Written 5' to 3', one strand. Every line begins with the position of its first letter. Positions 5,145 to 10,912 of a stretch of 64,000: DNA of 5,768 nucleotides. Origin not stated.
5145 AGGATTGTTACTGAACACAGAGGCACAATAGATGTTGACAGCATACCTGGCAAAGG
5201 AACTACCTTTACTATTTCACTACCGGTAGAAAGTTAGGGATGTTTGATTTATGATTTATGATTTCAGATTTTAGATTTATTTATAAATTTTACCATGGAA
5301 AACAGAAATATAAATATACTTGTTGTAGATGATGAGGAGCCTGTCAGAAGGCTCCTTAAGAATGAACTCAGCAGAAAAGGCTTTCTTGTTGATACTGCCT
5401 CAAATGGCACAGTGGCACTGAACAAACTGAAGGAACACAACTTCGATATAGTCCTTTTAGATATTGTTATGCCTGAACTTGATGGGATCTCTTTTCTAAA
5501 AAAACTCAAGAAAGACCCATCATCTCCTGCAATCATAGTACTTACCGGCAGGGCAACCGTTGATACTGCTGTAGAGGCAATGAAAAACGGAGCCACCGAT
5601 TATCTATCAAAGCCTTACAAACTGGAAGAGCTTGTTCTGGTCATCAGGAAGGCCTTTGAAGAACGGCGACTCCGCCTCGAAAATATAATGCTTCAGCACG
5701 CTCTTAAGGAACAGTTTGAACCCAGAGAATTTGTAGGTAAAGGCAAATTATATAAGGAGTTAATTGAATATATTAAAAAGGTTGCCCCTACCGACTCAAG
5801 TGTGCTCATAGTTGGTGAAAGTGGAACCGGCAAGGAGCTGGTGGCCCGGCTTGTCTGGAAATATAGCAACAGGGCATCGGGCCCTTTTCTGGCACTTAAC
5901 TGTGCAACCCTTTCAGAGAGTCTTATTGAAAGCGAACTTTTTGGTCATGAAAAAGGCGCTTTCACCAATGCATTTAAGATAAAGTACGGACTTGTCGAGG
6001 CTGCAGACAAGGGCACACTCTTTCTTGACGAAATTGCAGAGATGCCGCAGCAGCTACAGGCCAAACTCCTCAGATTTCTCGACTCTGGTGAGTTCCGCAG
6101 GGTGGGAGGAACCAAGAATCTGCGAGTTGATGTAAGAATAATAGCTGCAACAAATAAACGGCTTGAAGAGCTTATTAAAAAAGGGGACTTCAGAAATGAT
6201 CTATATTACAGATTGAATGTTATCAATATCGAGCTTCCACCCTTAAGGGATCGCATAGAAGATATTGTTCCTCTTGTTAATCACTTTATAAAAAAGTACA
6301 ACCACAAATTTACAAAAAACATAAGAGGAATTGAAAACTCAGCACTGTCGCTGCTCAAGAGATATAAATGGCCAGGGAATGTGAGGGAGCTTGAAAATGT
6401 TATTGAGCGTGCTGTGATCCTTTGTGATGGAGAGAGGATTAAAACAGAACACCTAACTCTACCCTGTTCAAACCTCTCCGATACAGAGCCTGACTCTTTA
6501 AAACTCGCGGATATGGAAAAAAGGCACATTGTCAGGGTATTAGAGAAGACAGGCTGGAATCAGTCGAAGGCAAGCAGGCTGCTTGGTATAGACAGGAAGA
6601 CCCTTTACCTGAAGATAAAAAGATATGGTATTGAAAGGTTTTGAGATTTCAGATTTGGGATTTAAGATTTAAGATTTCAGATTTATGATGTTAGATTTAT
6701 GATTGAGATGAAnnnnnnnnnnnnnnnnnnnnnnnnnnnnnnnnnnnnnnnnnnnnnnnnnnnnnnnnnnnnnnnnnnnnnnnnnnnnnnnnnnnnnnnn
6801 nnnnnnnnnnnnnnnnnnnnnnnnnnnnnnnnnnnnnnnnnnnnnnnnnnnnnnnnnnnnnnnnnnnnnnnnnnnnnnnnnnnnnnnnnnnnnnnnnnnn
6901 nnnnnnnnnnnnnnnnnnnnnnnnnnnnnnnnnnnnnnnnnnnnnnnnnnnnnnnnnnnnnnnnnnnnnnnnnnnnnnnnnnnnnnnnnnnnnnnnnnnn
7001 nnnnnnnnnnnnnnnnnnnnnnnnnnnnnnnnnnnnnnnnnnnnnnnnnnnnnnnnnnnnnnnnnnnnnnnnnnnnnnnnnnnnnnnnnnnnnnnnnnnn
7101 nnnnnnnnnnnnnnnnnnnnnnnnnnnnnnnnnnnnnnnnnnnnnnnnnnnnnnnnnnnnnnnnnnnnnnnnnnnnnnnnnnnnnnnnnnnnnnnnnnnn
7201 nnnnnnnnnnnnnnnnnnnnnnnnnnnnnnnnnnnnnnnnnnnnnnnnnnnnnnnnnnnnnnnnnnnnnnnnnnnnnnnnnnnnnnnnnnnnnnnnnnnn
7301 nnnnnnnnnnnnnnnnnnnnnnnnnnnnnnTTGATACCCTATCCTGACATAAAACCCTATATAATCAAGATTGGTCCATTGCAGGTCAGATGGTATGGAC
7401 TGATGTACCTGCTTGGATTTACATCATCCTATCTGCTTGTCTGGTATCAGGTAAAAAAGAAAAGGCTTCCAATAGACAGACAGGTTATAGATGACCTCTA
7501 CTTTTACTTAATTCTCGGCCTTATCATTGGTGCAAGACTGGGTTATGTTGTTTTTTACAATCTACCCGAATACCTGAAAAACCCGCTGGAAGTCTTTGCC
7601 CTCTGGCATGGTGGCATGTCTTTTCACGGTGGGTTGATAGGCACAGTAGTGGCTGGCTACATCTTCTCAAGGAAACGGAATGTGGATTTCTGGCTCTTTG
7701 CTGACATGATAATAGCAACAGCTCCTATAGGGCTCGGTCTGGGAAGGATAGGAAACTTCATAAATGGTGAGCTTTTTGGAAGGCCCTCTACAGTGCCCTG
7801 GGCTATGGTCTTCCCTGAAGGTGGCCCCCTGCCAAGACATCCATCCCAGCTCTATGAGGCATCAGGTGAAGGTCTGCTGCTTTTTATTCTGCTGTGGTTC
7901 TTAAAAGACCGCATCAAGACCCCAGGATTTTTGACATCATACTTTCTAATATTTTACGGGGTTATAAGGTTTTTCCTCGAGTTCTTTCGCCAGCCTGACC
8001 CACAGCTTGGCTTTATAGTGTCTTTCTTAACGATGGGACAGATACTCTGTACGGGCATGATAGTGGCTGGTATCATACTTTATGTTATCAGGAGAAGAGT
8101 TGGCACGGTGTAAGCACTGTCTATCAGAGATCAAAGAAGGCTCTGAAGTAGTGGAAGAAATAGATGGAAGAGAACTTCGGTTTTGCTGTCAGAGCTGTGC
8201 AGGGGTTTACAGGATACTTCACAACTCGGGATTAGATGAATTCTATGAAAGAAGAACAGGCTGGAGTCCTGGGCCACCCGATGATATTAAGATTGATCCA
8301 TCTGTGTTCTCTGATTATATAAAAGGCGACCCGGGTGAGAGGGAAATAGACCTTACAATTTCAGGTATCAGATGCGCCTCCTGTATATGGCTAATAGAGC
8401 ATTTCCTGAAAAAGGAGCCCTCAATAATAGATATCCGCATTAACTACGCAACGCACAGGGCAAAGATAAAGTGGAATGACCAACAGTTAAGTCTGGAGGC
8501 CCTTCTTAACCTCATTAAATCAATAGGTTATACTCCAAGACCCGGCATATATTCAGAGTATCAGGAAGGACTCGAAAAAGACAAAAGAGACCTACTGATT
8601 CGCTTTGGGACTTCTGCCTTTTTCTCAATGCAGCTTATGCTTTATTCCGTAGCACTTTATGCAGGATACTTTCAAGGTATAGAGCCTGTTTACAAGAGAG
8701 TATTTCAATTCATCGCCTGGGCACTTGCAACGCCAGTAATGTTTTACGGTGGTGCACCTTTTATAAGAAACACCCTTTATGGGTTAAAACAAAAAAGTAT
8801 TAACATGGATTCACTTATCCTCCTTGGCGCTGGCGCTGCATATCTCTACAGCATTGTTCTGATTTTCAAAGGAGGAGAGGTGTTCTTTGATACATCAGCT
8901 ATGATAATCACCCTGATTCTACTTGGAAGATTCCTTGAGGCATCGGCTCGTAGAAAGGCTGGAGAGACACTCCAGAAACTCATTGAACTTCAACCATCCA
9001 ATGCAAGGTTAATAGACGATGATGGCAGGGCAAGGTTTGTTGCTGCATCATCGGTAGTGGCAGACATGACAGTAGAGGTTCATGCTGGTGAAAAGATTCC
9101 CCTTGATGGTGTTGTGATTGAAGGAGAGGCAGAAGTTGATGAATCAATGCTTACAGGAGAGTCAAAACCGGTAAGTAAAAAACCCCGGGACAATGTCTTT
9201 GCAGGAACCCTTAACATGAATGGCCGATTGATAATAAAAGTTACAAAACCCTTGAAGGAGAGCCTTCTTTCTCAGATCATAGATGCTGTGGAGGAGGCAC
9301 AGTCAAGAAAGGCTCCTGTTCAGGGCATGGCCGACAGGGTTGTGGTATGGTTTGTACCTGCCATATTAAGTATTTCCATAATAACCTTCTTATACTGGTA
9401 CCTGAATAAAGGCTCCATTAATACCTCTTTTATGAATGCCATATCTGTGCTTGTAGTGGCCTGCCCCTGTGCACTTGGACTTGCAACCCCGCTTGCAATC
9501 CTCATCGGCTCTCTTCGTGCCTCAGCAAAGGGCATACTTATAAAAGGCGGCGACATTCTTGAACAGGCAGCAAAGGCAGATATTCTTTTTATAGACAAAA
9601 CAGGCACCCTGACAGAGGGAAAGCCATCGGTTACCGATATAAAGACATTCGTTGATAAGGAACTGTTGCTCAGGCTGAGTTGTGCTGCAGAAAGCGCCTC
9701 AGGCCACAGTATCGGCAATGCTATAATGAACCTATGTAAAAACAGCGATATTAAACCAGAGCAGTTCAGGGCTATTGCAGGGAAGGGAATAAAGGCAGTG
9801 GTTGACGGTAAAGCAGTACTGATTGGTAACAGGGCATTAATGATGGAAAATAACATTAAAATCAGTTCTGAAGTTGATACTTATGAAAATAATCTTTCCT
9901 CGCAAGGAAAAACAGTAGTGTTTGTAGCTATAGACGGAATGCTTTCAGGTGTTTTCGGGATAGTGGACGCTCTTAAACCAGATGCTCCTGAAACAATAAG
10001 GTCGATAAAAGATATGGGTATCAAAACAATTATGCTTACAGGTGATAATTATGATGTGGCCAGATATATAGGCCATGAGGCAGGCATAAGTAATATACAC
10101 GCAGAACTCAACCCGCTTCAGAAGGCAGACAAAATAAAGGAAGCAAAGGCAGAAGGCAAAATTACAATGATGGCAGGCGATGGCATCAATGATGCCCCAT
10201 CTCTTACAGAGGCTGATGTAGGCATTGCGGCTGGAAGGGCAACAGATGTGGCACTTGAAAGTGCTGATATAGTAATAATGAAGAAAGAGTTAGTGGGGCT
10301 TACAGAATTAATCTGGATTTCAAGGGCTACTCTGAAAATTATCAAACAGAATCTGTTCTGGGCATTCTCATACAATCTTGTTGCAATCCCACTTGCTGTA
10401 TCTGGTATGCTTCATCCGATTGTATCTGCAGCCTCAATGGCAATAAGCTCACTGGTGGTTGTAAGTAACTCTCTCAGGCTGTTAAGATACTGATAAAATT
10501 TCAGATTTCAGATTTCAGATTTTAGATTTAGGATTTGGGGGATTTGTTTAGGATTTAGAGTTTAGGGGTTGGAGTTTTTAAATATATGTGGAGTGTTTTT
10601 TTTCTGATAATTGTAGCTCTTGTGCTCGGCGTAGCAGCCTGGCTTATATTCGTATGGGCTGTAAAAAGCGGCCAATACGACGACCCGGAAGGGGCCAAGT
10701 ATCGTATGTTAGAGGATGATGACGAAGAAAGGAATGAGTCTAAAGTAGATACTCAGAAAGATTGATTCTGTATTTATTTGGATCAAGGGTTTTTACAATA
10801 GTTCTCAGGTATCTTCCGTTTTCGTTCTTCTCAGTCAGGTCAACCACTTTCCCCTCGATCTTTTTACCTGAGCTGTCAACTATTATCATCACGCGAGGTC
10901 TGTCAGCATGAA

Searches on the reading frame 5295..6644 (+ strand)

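Call 84: search_protein_families(library=pfam, proteins=[window:5295-6644:+], max_evalue=0.00001)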
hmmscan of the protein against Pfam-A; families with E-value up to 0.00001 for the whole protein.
window:5295-6644:+ (449 aa): 7 families
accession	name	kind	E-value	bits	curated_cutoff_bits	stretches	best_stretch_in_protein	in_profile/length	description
PF00158.32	Sigma54_activat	-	4.3e-69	231.9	20.2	1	147-313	2-168/168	Sigma-54 interaction domain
PF00072.30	Response_reg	-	8.5e-32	110.1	30.2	1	8-117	1-110/111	Response regulator receiver domain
PF25601.1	AAA_lid_14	-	2.5e-28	98.2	27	1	318-396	1-79/87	AAA+ ATPase lid domain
PF14532.12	Sigma54_activ_2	-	4.8e-22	79.1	25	1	147-317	1-138/138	Sigma-54 interaction domain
PF02954.25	HTH_8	-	6.5e-16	58.2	22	1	404-444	2-42/42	Bacterial regulatory protein, Fis family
PF07728.20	AAA_5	-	6.9e-09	36.3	22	1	170-289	2-124/139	AAA domain (dynein-related subfamily)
PF00004.35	AAA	-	5.4e-07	30.6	21.2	1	170-293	1-114/131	ATPase family associated with various cellular activities (AAA)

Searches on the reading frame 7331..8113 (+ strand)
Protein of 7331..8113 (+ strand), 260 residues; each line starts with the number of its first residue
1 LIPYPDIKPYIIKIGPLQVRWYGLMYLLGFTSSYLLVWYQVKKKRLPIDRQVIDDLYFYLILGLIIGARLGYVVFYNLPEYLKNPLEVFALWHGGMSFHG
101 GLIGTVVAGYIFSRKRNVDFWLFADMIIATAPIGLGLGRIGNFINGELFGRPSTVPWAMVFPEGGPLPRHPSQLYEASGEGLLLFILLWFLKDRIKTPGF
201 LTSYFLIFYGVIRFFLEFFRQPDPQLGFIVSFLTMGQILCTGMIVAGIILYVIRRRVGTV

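Call 84: search_protein_families(library=pfam, proteins=[window:7331-8113:+], max_evalue=0.00001)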
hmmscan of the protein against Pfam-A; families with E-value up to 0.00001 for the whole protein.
window:7331-8113:+ (260 aa): 1 family
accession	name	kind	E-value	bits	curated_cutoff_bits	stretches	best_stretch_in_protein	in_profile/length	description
PF01790.23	LGT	-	1.8e-82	276.7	24.9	1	9-252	1-239/240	Prolipoprotein diacylglyceryl transferase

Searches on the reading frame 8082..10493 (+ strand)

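Call 84: search_protein_families(library=pfam, proteins=[window:8082-10493:+], max_evalue=0.00001)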
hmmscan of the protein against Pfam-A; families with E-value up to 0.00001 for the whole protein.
window:8082-10493:+ (803 aa): 4 families
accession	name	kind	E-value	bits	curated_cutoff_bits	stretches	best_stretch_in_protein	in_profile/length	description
PF00122.25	E1-E2_ATPase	-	1.4e-57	194.6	28.1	1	302-482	1-180/181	E1-E2 ATPase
PF00702.32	Hydrolase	-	1.2e-30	107.8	26.4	1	500-712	2-191/191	haloacid dehalogenase-like hydrolase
PF12156.14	ATPase-cat_bd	-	1.5e-13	51.7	27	1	9-60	1-52/86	Putative metal-binding domain of cation transport ATPase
PF00403.32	HMA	-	1.3e-09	38.7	24.8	1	91-151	2-62/62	Heavy-metal-associated domain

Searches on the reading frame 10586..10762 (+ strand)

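Call 101: search_protein_families(library=pfam, proteins=[window:10586-10762:+], max_evalue=1)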
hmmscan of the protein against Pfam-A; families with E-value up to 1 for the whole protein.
window:10586-10762:+ (59 aa): 3 families
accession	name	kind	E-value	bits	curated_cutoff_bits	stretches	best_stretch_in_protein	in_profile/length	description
PF03597.20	FixS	-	1e-19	70.4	23.1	1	4-45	3-44/44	Cytochrome oxidase maturation protein cbb3-type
PF09911.14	DUF2140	-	0.23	11.4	34.3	1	1-33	2-34/187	Uncharacterized protein conserved in bacteria (DUF2140)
PF12669.12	FeoB_associated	-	0.87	10.3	27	0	8-28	3-23/44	FeoB-associated Cys-rich membrane protein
